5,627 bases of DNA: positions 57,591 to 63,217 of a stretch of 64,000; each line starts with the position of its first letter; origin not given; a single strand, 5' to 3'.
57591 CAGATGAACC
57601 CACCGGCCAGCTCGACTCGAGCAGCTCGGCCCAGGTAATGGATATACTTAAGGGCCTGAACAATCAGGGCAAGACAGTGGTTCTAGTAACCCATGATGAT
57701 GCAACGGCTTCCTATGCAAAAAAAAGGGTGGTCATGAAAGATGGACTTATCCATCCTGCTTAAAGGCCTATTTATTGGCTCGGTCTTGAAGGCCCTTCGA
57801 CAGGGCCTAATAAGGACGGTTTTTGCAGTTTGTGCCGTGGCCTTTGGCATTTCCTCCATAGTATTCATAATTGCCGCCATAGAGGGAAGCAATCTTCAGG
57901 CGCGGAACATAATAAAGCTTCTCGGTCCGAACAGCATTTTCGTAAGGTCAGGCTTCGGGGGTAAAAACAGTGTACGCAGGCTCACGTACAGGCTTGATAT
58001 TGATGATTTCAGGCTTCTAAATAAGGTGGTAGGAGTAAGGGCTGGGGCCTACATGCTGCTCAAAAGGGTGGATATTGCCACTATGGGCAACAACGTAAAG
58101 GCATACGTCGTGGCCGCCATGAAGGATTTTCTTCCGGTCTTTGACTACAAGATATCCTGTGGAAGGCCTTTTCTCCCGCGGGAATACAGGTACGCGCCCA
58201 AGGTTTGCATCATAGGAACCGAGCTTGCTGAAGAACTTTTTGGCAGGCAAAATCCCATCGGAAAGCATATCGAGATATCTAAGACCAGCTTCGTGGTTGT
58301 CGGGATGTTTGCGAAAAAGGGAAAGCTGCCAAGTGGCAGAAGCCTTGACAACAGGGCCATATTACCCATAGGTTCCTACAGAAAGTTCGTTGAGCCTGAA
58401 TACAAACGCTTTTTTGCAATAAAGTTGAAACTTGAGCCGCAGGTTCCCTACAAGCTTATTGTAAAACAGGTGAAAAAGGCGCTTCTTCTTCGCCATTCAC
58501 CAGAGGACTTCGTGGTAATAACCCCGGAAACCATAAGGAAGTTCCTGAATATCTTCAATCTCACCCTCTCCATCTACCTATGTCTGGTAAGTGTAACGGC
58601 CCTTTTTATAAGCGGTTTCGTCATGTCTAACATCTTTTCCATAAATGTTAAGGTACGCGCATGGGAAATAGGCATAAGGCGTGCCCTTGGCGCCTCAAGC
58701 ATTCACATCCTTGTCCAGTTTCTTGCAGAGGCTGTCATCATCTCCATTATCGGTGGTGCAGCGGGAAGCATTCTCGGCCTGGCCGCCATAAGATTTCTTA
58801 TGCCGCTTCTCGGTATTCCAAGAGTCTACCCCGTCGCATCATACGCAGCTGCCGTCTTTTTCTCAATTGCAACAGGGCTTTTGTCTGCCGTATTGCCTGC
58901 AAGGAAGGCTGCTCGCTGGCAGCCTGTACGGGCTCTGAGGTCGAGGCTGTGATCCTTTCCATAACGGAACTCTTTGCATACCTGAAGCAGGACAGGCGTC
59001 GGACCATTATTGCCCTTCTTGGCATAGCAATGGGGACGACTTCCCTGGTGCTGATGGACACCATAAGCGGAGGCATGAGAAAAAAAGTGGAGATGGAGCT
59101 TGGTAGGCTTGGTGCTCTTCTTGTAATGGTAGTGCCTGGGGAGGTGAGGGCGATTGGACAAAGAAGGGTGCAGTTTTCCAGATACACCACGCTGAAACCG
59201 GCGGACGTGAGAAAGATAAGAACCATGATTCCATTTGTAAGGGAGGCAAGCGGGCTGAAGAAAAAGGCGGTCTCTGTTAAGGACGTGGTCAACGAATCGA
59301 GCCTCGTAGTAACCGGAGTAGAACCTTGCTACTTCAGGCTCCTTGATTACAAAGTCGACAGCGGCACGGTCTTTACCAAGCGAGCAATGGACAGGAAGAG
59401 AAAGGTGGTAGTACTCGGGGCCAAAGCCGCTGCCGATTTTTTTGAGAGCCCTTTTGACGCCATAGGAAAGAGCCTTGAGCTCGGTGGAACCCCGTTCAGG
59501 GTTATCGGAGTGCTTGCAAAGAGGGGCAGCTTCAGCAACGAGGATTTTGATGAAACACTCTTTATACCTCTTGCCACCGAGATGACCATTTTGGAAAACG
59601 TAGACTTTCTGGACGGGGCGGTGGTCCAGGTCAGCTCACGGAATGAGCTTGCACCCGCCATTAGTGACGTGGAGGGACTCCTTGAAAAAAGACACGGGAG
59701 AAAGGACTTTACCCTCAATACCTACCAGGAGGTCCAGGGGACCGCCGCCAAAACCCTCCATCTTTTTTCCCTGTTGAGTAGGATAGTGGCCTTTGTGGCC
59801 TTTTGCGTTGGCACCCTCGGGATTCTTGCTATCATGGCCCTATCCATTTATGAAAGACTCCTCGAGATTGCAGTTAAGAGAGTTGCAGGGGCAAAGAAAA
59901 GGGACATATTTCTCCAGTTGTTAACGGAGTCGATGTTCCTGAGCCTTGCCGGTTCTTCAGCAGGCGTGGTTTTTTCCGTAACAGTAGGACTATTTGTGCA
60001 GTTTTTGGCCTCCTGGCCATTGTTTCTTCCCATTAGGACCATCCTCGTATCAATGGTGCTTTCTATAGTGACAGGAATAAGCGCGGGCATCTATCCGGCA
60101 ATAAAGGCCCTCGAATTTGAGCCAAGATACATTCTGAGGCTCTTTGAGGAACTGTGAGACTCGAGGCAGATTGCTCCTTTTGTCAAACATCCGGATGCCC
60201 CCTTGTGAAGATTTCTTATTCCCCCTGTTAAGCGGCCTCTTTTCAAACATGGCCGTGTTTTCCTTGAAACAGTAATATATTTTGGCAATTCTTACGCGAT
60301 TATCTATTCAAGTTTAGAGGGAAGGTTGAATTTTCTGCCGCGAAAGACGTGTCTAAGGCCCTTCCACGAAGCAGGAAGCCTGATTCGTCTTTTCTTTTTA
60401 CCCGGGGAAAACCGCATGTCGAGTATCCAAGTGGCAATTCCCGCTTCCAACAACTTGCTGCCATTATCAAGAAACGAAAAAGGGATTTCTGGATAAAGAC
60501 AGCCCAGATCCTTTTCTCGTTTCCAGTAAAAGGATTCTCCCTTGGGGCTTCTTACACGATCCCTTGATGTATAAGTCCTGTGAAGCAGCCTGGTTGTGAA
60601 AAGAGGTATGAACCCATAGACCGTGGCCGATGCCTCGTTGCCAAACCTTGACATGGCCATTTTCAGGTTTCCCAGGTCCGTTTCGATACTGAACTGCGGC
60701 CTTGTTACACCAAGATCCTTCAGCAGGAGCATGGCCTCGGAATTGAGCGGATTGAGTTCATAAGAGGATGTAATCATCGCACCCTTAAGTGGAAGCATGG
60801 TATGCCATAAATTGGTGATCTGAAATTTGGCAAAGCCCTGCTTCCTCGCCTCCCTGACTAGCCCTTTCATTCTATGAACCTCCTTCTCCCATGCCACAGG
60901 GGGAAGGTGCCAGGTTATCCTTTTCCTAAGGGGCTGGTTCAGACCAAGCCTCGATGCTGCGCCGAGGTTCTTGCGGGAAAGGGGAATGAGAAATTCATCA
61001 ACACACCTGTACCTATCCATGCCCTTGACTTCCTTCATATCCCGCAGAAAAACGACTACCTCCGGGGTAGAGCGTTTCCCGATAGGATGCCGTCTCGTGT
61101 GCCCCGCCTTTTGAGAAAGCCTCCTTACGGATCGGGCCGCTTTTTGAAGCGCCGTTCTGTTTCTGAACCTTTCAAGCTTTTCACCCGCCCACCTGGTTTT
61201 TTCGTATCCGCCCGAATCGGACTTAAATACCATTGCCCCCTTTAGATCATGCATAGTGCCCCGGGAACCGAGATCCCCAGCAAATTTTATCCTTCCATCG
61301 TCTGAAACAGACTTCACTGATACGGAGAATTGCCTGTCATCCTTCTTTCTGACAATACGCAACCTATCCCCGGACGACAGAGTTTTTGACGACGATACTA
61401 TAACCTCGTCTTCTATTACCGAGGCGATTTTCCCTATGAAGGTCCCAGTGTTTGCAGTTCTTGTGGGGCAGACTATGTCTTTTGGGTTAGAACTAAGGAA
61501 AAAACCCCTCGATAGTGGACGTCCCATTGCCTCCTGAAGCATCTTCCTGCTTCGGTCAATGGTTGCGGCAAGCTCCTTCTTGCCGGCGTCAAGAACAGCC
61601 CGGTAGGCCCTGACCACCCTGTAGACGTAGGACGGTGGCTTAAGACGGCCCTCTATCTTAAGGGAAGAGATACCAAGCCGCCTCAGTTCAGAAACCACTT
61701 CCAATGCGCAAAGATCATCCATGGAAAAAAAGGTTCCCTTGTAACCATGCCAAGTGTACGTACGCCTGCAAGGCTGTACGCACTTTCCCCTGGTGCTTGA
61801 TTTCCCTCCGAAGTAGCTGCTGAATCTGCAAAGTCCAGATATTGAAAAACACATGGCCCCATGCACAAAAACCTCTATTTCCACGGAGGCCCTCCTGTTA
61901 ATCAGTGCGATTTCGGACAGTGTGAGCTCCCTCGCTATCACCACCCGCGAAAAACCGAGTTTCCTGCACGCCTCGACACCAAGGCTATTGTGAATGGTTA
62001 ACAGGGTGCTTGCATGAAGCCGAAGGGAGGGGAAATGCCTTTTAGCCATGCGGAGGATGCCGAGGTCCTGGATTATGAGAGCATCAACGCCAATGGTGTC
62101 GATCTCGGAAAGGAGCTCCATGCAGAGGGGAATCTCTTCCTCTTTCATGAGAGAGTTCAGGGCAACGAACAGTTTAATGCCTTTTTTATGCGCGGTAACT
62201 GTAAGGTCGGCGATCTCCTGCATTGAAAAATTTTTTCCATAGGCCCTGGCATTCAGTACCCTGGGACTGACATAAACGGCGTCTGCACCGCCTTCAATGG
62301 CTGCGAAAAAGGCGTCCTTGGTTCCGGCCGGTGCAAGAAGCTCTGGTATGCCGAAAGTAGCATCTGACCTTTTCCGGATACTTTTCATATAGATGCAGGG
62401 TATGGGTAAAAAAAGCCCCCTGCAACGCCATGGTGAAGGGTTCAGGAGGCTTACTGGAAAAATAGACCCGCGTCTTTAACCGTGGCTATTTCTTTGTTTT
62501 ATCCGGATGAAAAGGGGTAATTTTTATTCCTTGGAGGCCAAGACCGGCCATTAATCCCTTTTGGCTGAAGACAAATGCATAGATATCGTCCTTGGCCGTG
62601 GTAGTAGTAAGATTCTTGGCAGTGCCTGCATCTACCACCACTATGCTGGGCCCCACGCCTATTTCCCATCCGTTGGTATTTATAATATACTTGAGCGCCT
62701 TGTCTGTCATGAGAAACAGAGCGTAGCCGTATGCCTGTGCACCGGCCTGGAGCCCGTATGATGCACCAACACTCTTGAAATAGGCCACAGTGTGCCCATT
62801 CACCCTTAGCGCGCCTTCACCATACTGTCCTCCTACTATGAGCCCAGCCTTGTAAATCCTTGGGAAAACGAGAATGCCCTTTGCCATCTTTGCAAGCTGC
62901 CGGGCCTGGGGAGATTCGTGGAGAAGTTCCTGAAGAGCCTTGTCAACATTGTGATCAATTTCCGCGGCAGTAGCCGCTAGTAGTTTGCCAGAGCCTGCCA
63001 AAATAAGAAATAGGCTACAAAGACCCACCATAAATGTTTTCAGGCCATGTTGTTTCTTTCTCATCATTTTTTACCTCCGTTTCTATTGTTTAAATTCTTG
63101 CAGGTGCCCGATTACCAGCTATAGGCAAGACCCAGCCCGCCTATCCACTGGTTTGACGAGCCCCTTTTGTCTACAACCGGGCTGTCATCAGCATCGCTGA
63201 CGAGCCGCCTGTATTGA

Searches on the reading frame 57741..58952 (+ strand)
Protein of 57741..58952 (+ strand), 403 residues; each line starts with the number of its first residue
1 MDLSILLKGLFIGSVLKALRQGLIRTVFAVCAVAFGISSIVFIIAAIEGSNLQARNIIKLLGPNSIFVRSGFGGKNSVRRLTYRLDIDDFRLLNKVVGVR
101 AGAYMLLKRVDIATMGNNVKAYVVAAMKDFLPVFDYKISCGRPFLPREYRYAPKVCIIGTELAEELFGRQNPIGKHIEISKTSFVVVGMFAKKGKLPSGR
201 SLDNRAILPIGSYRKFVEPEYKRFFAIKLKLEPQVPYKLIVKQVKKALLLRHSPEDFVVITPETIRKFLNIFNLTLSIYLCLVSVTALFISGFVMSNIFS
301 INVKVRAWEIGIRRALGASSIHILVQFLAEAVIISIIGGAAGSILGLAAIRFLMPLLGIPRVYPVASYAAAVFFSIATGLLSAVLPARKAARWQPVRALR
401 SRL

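Call 74: search_protein_families(library=pfam, proteins=[window:57741-58952:+], max_evalue=0.00001)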
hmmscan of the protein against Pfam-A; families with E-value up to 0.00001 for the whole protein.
window:57741-58952:+ (403 aa): 2 families
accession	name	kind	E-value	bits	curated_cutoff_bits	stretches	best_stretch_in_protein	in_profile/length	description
PF12704.14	MacB_PCD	-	1.2e-26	94.8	27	1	26-245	1-205/207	MacB-like periplasmic core domain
PF02687.27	FtsX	-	1.8e-18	67.1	25.5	1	283-392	3-117/120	FtsX-like permease C-terminal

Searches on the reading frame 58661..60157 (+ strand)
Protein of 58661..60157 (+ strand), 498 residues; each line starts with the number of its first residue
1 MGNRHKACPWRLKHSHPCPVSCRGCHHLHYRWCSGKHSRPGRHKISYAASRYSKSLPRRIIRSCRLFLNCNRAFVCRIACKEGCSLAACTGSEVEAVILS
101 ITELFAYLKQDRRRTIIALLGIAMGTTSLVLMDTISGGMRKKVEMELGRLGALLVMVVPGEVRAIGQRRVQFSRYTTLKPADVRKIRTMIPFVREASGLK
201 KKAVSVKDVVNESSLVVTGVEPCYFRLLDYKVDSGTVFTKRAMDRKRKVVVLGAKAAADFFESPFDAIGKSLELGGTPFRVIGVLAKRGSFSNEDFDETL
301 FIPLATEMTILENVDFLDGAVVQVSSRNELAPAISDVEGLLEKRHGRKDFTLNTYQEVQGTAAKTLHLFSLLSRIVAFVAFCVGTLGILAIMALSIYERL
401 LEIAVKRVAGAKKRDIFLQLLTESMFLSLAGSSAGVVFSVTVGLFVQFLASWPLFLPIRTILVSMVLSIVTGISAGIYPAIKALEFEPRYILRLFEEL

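Call 74: search_protein_families(library=pfam, proteins=[window:58661-60157:+], max_evalue=0.00001)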
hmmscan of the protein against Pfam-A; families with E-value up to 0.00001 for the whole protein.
window:58661-60157:+ (498 aa): 2 families
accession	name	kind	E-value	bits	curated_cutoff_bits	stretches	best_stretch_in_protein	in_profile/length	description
PF12704.14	MacB_PCD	-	1.8e-31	110.5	27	1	115-337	1-204/207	MacB-like periplasmic core domain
PF02687.27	FtsX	-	4.4e-16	59.5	25.5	1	375-487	2-119/120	FtsX-like permease C-terminal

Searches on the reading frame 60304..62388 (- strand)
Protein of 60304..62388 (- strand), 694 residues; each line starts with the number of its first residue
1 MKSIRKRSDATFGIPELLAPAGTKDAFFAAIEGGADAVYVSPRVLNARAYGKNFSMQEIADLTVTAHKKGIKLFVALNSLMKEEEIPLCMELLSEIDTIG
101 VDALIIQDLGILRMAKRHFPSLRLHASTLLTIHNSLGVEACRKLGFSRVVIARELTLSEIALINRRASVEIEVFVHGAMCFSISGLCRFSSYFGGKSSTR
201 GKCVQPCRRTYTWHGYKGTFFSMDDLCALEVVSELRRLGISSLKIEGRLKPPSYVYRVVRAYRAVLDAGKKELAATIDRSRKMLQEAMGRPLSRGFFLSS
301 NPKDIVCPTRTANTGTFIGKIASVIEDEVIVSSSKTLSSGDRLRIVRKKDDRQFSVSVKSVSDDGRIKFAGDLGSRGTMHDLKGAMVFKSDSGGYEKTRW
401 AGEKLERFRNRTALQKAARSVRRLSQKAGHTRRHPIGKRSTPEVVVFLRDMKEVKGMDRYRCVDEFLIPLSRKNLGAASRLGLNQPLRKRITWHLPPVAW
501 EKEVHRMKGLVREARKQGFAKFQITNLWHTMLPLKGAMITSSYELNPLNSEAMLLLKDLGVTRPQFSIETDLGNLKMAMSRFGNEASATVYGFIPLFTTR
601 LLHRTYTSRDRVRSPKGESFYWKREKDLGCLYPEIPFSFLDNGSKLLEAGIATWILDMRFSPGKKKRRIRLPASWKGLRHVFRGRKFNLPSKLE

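Call 74: search_protein_families(library=pfam, proteins=[window:60304-62388:-], max_evalue=0.00001)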
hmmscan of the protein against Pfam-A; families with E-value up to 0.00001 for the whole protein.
window:60304-62388:- (694 aa): 1 family
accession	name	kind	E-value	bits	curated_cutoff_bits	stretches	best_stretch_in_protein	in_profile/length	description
PF01136.24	Peptidase_U32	-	8.5e-70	235.1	22.4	1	90-301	5-231/233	Peptidase family U32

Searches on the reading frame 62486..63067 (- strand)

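Call 74: search_protein_families(library=pfam, proteins=[window:62486-63067:-], max_evalue=0.00001)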
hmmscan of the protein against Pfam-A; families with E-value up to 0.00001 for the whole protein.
window:62486-63067:- (193 aa): 1 family
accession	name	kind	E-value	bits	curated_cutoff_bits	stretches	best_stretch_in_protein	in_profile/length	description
PF04366.17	Ysc84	-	6.9e-10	39.2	25.1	1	101-184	2-86/127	Las17-binding protein actin regulator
